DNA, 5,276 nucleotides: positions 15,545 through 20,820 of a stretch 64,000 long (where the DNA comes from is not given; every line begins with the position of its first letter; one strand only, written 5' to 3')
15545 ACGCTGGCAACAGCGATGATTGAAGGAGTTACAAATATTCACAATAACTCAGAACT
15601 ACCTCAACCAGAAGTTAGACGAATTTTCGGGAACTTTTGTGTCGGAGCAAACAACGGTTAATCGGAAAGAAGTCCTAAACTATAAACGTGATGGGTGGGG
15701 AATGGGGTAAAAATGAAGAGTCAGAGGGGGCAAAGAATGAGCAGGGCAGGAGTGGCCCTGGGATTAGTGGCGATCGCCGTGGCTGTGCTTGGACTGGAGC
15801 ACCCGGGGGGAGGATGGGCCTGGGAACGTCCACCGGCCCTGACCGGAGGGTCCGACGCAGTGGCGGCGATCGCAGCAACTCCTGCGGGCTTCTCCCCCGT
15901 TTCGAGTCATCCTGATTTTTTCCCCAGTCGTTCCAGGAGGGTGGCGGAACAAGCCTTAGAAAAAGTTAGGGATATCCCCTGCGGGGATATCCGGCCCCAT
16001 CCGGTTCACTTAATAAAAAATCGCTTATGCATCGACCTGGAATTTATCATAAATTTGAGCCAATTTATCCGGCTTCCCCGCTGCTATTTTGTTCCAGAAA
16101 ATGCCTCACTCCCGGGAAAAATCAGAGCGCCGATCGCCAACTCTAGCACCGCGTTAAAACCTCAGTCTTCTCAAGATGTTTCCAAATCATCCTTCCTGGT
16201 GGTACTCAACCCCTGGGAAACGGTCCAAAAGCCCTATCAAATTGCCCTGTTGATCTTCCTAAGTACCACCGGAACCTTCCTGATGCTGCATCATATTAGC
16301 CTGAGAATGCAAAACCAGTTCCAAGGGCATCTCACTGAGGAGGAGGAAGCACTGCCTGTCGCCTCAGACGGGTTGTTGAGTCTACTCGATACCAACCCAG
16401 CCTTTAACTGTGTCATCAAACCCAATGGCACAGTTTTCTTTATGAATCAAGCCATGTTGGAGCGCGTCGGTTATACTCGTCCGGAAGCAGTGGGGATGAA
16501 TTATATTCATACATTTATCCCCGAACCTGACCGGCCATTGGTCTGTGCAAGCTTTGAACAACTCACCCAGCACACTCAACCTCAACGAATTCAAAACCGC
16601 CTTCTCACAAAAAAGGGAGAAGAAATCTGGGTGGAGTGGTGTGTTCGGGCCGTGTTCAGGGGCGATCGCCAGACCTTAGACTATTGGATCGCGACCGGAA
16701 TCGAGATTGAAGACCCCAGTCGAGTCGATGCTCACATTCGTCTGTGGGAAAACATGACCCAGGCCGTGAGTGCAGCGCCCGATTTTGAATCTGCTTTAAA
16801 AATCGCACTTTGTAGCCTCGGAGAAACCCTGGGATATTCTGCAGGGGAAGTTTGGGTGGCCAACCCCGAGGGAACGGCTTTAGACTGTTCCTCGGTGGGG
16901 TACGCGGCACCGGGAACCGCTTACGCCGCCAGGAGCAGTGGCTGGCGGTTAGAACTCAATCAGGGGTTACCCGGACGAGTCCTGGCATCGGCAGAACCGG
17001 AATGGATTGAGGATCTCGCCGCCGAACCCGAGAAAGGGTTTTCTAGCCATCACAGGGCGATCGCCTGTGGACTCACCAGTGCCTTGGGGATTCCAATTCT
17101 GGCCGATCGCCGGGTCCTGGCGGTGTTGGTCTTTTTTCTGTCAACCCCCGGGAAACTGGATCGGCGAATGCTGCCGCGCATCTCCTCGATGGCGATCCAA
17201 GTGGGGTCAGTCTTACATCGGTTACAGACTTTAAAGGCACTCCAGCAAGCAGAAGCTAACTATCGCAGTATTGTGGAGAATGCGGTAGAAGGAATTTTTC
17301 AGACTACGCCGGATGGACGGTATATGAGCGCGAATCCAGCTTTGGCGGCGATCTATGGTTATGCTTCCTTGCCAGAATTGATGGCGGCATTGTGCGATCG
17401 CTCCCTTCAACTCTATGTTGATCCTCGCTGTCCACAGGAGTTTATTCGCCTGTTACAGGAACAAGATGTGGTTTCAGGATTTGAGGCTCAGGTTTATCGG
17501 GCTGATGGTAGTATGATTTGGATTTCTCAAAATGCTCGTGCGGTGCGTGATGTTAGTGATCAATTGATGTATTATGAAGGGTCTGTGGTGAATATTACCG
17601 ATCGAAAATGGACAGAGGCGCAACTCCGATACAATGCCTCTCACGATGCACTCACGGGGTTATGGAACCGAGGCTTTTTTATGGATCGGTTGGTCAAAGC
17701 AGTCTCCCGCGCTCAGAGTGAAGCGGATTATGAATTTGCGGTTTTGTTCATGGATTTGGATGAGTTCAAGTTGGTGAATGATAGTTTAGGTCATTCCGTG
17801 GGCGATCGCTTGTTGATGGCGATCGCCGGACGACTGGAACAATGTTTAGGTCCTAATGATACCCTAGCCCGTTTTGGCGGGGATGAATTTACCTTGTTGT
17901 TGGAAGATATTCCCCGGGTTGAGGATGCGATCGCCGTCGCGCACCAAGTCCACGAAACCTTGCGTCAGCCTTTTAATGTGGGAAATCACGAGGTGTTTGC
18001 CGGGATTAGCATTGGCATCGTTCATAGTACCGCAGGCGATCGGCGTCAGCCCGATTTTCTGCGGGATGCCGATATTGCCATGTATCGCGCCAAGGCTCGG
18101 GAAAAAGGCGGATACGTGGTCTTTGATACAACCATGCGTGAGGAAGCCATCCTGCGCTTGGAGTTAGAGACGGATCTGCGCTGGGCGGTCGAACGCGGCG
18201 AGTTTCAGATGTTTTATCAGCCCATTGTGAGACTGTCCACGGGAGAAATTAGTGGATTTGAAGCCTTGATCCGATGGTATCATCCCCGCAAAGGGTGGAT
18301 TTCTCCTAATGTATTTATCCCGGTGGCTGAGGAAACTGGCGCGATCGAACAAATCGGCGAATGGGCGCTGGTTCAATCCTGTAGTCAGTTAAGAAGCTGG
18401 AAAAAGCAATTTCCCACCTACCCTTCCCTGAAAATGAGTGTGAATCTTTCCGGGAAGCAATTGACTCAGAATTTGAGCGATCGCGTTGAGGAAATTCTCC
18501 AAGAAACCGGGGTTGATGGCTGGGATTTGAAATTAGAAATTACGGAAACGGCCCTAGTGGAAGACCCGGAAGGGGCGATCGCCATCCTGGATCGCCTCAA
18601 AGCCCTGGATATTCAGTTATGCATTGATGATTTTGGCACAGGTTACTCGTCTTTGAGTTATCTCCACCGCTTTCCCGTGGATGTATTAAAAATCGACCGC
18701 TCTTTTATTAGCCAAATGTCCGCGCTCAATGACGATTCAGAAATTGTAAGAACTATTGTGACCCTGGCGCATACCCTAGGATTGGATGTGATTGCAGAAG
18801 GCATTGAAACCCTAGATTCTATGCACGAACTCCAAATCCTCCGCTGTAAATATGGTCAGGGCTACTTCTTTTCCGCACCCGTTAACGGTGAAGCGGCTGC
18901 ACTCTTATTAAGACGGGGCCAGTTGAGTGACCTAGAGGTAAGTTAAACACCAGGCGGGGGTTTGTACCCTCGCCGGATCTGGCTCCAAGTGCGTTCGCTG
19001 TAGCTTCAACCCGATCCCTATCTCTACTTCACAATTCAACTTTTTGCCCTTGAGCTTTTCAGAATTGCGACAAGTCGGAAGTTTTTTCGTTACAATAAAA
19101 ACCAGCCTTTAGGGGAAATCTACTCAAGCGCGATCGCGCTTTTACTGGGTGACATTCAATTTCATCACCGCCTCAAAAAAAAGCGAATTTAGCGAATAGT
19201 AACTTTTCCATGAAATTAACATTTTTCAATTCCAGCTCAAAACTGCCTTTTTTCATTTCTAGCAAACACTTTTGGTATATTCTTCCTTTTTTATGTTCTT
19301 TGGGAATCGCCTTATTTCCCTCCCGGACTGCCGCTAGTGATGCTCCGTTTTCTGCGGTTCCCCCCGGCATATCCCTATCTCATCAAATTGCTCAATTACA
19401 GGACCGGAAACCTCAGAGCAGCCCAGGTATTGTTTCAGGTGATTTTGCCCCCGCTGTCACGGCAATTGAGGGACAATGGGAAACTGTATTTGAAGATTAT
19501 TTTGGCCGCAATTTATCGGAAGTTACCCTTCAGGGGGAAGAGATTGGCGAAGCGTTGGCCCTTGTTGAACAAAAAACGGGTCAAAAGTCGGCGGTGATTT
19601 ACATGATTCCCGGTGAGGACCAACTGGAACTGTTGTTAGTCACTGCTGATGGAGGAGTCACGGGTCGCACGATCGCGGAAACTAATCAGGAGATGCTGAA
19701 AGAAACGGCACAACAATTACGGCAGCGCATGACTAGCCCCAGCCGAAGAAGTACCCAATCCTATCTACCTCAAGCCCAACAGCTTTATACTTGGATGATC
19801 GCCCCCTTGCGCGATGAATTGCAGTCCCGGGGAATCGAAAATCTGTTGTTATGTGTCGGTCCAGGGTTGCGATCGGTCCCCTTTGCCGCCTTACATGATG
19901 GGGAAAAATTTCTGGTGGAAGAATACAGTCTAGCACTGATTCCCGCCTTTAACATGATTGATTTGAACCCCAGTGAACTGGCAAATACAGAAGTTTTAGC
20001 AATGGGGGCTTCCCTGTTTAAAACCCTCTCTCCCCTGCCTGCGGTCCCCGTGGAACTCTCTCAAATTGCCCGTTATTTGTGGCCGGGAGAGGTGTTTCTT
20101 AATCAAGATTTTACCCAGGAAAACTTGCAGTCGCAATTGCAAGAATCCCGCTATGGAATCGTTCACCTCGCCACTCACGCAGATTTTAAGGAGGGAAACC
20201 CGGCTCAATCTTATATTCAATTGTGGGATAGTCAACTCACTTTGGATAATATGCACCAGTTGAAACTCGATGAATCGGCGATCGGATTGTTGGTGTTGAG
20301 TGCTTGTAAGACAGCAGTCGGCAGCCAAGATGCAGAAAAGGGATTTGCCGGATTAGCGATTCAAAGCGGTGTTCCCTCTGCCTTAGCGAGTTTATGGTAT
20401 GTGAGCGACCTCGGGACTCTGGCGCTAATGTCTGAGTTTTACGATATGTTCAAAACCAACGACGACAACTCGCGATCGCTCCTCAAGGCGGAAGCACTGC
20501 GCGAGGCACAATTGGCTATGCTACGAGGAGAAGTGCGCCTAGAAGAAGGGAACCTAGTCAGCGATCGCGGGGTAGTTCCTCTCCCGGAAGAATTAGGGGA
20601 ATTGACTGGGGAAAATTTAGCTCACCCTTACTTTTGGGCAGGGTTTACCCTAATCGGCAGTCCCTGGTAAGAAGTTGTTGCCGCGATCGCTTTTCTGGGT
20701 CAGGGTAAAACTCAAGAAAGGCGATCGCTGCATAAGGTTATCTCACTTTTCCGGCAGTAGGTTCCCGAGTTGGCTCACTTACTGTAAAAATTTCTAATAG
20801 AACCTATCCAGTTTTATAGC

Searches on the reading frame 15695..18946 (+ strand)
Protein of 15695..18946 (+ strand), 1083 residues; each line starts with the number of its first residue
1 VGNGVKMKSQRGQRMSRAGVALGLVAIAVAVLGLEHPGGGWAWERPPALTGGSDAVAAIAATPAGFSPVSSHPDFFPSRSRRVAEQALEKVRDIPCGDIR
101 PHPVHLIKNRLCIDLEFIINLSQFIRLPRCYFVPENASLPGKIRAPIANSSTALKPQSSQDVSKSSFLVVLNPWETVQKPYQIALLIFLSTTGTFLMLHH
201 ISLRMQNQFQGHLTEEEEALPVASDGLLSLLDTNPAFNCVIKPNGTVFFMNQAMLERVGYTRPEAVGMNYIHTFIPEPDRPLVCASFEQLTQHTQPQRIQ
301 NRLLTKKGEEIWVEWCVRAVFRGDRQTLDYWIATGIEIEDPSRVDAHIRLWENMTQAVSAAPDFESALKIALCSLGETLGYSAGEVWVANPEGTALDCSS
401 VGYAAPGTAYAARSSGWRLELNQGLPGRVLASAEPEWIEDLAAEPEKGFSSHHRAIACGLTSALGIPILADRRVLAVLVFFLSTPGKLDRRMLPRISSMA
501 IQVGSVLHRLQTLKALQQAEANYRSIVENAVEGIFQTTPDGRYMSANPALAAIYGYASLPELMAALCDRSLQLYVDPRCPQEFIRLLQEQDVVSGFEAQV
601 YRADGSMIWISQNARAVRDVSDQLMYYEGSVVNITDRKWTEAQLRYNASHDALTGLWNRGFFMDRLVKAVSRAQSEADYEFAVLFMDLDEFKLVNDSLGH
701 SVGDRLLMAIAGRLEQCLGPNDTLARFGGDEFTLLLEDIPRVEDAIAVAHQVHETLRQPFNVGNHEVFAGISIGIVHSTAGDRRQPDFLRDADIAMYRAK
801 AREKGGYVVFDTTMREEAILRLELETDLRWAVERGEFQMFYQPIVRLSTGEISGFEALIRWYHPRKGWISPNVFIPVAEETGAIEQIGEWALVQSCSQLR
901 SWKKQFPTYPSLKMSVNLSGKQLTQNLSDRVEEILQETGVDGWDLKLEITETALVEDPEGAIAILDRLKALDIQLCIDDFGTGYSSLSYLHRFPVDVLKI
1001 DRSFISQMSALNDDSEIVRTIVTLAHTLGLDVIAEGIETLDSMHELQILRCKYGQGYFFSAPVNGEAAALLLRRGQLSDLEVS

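Call 83: search_protein_families(library=pfam, proteins=[window:15695-18946:+], max_evalue=0.001)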
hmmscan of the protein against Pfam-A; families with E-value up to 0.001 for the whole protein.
window:15695-18946:+ (1083 aa): 9 families
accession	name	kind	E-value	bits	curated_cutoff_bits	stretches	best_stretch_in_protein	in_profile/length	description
PF00563.25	EAL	-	6e-72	242.3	31.3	1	827-1062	3-236/236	EAL domain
PF00990.26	GGDEF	-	3.3e-44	150.9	23.8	1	648-803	1-158/161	Diguanylate cyclase, GGDEF domain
PF00989.32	PAS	-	4.5e-18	65.7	22.6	2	229-332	5-107/113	PAS fold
PF13426.13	PAS_9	-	7.2e-18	65.2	27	2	240-336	6-99/103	PAS domain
PF08447.18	PAS_3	-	1.9e-15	57.3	25.6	1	248-333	2-87/89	PAS fold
PF08448.16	PAS_4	-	7.4e-11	42.7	23.1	1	234-337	4-104/110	PAS fold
PF13185.12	GAF_2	-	5.6e-09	36.8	28.6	1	363-507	3-135/136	GAF domain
PF01590.32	GAF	-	7.8e-09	36.6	22.4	1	363-505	1-131/133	GAF domain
PF13188.13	PAS_8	-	1.8e-08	34.4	21.8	1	522-576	2-52/65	PAS domain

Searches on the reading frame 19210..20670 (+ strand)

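Call 83: search_protein_families(library=pfam, proteins=[window:19210-20670:+], max_evalue=0.001)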
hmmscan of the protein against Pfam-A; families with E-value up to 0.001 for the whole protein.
window:19210-20670:+ (486 aa): 1 family
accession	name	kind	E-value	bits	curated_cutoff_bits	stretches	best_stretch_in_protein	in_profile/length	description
PF12770.12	CHAT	-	6e-67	226.5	24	1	188-484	3-289/289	CHAT domain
